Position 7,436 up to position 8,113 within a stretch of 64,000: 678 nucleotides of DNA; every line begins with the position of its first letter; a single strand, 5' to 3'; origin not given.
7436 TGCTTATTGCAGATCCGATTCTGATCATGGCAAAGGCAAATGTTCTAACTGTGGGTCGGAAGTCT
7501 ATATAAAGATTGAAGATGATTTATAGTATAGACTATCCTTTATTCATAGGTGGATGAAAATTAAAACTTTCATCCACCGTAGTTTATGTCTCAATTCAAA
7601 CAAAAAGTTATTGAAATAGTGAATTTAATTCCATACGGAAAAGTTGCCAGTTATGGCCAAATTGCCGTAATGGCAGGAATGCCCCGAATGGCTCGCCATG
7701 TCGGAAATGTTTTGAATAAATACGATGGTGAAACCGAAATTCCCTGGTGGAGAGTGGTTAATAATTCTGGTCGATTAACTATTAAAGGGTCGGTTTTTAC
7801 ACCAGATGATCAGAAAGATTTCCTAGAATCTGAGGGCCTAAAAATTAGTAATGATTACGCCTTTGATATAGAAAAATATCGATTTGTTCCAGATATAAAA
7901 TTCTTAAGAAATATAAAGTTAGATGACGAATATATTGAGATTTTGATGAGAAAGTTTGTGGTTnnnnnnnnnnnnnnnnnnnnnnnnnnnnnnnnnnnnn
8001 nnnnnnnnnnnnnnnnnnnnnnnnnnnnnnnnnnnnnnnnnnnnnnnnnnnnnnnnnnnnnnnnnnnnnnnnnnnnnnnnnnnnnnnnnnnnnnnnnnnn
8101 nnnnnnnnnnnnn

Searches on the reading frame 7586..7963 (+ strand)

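Call 14: search_protein_families(library=pfam, proteins=[window:7586-7963:+], max_evalue=0.00001)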
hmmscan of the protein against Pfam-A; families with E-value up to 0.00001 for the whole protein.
window:7586-7963:+ (126 aa): 1 family
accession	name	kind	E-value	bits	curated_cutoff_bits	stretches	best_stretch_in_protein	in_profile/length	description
PF01035.26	DNA_binding_1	-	3.2e-23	81.8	27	1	3-84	1-80/81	6-O-methylguanine DNA methyltransferase, DNA binding domain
